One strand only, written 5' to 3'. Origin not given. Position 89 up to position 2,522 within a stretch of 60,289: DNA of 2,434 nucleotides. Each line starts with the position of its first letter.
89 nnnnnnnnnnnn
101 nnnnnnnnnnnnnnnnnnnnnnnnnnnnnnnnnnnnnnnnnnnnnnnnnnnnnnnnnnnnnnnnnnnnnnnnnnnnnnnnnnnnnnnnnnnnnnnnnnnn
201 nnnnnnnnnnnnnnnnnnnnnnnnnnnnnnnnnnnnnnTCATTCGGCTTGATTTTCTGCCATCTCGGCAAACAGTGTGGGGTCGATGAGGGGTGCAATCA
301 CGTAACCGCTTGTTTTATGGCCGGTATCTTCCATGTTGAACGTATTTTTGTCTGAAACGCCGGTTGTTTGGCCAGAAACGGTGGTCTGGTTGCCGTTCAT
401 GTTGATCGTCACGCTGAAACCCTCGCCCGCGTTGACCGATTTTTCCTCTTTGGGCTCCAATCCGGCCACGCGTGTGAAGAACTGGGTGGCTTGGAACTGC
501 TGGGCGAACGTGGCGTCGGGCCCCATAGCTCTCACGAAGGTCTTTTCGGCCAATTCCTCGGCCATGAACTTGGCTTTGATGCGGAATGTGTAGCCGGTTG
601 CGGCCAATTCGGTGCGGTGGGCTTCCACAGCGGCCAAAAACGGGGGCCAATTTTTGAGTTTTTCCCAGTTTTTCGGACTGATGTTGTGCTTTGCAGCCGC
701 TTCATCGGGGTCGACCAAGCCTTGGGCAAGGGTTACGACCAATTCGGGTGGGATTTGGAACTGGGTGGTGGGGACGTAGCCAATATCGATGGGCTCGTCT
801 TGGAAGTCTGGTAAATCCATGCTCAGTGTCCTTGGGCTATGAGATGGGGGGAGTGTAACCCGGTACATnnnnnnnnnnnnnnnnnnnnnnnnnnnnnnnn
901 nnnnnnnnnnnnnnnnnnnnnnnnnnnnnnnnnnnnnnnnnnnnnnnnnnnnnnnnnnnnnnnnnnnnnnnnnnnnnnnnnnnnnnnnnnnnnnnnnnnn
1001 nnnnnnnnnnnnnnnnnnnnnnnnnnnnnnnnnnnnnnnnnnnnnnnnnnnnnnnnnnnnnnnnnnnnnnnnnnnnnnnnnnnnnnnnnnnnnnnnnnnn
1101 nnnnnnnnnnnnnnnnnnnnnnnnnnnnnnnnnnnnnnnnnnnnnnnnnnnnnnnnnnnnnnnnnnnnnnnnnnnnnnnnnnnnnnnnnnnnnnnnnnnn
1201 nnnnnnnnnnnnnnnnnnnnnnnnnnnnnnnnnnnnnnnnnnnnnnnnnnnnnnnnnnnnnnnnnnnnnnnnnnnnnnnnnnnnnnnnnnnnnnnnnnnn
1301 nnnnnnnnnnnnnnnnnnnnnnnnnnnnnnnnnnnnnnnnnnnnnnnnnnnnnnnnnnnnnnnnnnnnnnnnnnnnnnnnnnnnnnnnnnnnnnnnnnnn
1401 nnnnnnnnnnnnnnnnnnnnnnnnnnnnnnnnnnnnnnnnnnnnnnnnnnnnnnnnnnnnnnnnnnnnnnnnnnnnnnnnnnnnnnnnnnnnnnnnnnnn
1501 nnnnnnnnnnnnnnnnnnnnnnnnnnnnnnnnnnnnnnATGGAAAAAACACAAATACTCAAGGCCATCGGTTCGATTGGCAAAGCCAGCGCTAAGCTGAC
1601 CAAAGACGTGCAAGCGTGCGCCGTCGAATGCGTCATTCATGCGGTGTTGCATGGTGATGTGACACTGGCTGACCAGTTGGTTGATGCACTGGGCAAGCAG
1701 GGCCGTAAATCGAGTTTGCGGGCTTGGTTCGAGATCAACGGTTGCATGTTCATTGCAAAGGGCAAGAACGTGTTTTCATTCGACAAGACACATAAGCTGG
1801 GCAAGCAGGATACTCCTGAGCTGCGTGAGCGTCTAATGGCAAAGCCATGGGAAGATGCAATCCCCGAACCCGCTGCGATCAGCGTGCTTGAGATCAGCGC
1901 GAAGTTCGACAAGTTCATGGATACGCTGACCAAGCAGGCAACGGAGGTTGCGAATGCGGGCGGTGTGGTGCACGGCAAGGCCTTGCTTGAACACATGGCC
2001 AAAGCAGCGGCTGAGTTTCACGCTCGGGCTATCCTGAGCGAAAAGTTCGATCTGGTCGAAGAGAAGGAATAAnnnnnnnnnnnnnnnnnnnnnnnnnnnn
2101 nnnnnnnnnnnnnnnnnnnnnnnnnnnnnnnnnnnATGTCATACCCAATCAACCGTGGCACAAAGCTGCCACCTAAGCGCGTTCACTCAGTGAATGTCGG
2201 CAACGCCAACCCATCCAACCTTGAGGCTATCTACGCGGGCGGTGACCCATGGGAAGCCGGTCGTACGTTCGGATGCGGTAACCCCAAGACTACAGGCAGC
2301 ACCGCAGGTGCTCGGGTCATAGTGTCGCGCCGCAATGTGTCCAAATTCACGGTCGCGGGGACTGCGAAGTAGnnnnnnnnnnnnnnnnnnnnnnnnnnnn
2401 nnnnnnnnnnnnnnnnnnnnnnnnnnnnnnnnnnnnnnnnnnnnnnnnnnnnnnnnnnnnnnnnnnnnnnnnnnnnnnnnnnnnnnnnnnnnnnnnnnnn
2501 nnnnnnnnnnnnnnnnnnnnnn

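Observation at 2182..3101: Cluster of at least 11 copies of a 13-bp inverted repeat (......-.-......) next to the most AT-rich segment: candidate origin or operator array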

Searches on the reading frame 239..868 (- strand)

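Call 10: search_protein_families(library=phrogs, proteins=[window:239-868:-], max_evalue=0.01)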
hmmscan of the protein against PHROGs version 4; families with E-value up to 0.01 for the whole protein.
window:239-868:- (209 aa): 1 family
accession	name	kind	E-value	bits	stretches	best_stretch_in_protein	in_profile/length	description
phrog_36773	-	unknown function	0.00012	22.8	1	58-173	52-169/182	-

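Call 11: search_protein_families(library=pfam, proteins=[window:239-868:-], max_evalue=0.1)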
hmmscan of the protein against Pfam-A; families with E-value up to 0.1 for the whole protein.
window:239-868:- (209 aa): 1 family
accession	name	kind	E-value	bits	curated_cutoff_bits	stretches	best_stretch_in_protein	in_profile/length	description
PF18909.5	dGTP_diPhyd_N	-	0.057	13.8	27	1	39-90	17-63/99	dATP/dGTP diphosphohydrolase, N-terminal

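Call 94: search_protein_families(library=ncbifam, proteins=[window:239-868:-], max_evalue=0.1)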
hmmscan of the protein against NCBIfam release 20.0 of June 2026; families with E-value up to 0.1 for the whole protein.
window:239-868:- (209 aa): 0 families

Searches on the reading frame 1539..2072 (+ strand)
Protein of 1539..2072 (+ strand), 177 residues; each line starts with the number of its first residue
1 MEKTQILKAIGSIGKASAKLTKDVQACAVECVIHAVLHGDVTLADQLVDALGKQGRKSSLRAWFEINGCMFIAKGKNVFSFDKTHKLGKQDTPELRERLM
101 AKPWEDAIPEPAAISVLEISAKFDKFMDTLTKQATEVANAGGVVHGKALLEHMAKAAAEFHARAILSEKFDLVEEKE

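Call 10: search_protein_families(library=phrogs, proteins=[window:1539-2072:+], max_evalue=0.01)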
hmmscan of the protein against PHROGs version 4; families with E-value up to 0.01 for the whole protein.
window:1539-2072:+ (177 aa): 1 family
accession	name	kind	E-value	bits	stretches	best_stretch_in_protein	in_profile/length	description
phrog_1448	-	unknown function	1.2e-26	94.6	1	1-156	20-177/190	-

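Call 11: search_protein_families(library=pfam, proteins=[window:1539-2072:+], max_evalue=0.1)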
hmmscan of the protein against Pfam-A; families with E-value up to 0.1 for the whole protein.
window:1539-2072:+ (177 aa): 0 families

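Call 20: find_related_loci(query=window:1539-2072:+, collection=viral_contigs, flank=6000)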
Query window:1539-2072:+ (177 aa) in viral_contigs; peptide patterns used: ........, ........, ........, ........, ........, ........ (x = any residue, [..] = any of these).
17 stretches matched a pattern; 5 encode a relative of the query (tblastn E <= 1e-3); 5 distinct loci.
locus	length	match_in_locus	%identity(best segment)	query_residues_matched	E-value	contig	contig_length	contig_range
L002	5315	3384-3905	86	1-174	8e-101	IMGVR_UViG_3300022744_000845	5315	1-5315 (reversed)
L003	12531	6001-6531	81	1-177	3e-97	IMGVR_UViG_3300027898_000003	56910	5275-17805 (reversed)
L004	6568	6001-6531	81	1-177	3e-97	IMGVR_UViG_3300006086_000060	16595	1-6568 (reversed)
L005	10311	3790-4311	80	1-174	4e-95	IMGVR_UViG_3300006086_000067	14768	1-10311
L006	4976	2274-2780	56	1-167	1e-59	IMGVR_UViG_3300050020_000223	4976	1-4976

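Call 55: find_related_loci(query=A3, collection=metagenome_contigs, flank=4000)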
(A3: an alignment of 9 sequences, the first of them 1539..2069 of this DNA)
Query A3 (177 aa) in metagenome_contigs; peptide patterns used: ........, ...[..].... (x = any residue, [..] = any of these).
513 stretches matched a pattern; 42 encode a relative of the query (tblastn E <= 1e-3); 42 distinct loci.
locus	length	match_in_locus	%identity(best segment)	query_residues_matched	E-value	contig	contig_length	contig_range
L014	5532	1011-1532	86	1-174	6e-102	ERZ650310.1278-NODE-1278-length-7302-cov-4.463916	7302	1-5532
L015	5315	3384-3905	86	1-174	3e-100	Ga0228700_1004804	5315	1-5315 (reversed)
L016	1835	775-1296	86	1-174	1e-105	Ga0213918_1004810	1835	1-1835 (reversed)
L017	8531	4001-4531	81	1-177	1e-96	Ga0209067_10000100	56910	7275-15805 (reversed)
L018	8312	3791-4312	80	1-174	2e-94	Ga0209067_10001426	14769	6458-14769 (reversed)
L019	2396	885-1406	75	1-174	2e-82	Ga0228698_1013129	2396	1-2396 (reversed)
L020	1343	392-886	73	1-166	6e-84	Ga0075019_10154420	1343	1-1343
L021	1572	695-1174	74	1-161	5e-83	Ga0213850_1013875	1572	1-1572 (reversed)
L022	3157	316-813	74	1-166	1e-75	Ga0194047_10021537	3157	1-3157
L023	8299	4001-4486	54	1-163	3e-52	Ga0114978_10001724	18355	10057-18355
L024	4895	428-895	55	1-161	3e-51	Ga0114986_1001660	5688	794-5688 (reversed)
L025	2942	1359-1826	55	1-161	4e-51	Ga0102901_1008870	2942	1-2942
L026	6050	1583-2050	56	1-161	6e-51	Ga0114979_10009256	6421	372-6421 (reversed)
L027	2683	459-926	55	1-161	1e-50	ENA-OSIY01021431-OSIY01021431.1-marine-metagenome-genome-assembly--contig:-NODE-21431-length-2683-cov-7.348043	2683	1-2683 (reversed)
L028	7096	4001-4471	54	1-162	2e-50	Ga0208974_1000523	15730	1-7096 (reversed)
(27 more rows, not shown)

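Call 61: search_dna_similar(query=window:1539-2069:+, collection=phages, mode=protein, max_evalue=0.001, max_rows=30)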
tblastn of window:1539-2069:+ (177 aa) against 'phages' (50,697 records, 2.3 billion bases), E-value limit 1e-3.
Records with a match: 341; places in all: 341; records where one place covers at least 80% of the query: 165.
Best place of each record, by identity: <60% 341.
By first word of the organism name: Acinetobacter 159; Pseudomonas 57; Xanthomonas 25; Stenotrophomonas 20; Aeromonas 15; Vibrio 10; Ralstonia 9; Yersinia 6; Klebsiella 6; Escherichia 5; and 15 more.
By host as written in the record: Acinetobacter baumannii 57; Pseudomonas putida KT2440 and Paw85 26; - 25; Stenotrophomonas maltophilia 10; Acinetobacter pittii 8; Ralstonia solanacearum 6; Acinetobacter baumannii 1137 6; Xanthomonas arboricola 6; and 126 more.
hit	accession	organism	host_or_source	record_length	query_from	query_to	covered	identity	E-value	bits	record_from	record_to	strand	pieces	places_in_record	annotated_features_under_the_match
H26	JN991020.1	Pseudomonas phage Bf7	Pseudomonas tolaasii LMG 2342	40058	5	163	90%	32.1%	7e-12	68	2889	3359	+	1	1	hypothetical protein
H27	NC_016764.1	Pseudomonas phage Bf7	Pseudomonas tolaasii LMG 2342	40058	5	163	90%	32.1%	7e-12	68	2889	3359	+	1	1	hypothetical protein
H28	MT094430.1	Pseudomonas phage BIM BV-45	Pseudomonas fluorescens BIM B-582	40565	5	158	87%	33.1%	9e-13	71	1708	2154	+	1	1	hypothetical protein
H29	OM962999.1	Pseudomonas phage SoKa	Pseudomonas syringae pv. syringae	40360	6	158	86%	32.7%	9e-12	68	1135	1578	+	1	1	hypothetical protein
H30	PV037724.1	Pseudomonas phage Scalae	Pseudomonas syringae pv. avii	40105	6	158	86%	31.7%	4e-11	66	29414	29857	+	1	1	hypothetical protein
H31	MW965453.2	Ralstonia phage vB_RsoP_BMB50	Ralstonia solanacearum RS3220-1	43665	4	139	77%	35.3%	5e-13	71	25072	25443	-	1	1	hypothetical protein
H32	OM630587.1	Pseudomonas phage vB_PputP_LNA8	Pseudomonas putida KT2440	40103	5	158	87%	31.0%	1e-8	59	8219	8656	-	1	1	record has no annotation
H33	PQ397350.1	Pseudomonas phage PFX2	Pseudomonas fluorescens ATCC 13525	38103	6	158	86%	31.1%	9e-11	65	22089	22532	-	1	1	hypothetical protein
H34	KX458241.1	Pseudomonas phage Andromeda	Pseudomonas syringae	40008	6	154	84%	31.8%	4e-11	66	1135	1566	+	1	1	hypothetical protein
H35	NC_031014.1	Pseudomonas phage Andromeda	Pseudomonas syringae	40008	6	154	84%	31.8%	4e-11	66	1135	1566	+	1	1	hypothetical protein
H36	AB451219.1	Ralstonia phage RSB1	Ralstonia solanacearum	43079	6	132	72%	36.7%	5e-9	60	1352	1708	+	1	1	hypothetical protein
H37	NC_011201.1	Ralstonia phage RSB1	Ralstonia solanacearum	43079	6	132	72%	36.7%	5e-9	60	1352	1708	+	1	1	hypothetical protein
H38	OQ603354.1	Xanthomonas phage Ep027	Xanthomonas sp. SH23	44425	6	144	79%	33.3%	4e-8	57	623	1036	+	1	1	record has no annotation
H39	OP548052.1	Xanthomonas phage NED111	Xanthomonas euvesicatoria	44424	6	144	79%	33.3%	8e-8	57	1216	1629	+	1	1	hypothetical protein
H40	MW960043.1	Stenotrophomonas phage BUCT609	Stenotrophomonas maltophilia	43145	8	137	73%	35.6%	3e-10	64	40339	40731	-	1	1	hypothetical protein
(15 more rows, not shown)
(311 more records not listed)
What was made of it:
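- The PHROG 1448 early gene marks the left end in Autographiviridae phages (call 61).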

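Call 66: find_related_loci(query=A3, collection=genome_contigs, flank=4000)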
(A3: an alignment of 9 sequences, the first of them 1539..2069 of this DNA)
Query A3 (177 aa) in genome_contigs; peptide patterns used: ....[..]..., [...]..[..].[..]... (x = any residue, [..] = any of these).
29 stretches matched a pattern; 1 encode a relative of the query (tblastn E <= 1e-3); 1 distinct loci.
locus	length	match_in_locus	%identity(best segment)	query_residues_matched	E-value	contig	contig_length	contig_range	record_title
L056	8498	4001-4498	49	1-167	1e-47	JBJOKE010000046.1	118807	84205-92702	MAG: Pseudomonadota bacterium isolate stroublescreek_2019_sw_WHONDRS-S19S_0089_B_bin.77 scaffold_1115055, whole genome s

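Call 93: search_protein_families(library=pfam, proteins=[L006:3536-4018:+, L005:4992-5390:+, L028:5253-5420:+, L056:5658-6182:+], max_evalue=0.1)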
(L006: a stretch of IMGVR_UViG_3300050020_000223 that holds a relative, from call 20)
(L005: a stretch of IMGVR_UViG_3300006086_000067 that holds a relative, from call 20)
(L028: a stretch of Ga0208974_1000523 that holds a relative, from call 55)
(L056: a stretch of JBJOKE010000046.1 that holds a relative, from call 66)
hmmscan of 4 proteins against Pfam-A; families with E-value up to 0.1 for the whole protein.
L006:3536-4018:+ (161 aa): 0 families

L005:4992-5390:+ (133 aa): 1 family
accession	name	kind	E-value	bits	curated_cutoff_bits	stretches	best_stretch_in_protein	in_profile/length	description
PF07704.17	PSK_trans_fac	-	0.0058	18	28.3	1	37-95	7-63/82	Rv0623-like transcription factor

L028:5253-5420:+ (56 aa): 0 families

L056:5658-6182:+ (175 aa): 0 families
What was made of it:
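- On Ribbon-helix-helix superfamily (for the 148-aa protein): One homolog hits PF07704 at E=0.006, below the cut-off (call 93).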

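Call 94: search_protein_families(library=ncbifam, proteins=[window:1539-2072:+], max_evalue=0.1)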
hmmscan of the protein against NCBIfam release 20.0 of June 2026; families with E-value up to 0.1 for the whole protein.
window:1539-2072:+ (177 aa): 1 family
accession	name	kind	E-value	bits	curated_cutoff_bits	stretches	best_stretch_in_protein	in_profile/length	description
NF011854.0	PRK15326.1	equivalog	0.078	13.7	96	0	117-137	10-30/80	type III secretion system needle complex protein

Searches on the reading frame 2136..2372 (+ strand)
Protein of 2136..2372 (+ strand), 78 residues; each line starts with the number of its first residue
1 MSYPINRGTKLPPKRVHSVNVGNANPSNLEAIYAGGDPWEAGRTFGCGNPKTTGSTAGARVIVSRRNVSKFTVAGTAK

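Call 10: search_protein_families(library=phrogs, proteins=[window:2136-2372:+], max_evalue=0.01)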
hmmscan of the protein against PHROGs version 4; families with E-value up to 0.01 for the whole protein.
window:2136-2372:+ (78 aa): 0 families

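Call 11: search_protein_families(library=pfam, proteins=[window:2136-2372:+], max_evalue=0.1)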
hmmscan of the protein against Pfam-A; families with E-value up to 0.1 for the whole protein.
window:2136-2372:+ (78 aa): 0 families

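Call 94: search_protein_families(library=ncbifam, proteins=[window:2136-2372:+], max_evalue=0.1)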
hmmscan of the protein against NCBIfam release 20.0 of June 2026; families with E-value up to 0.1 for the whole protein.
window:2136-2372:+ (78 aa): 0 families
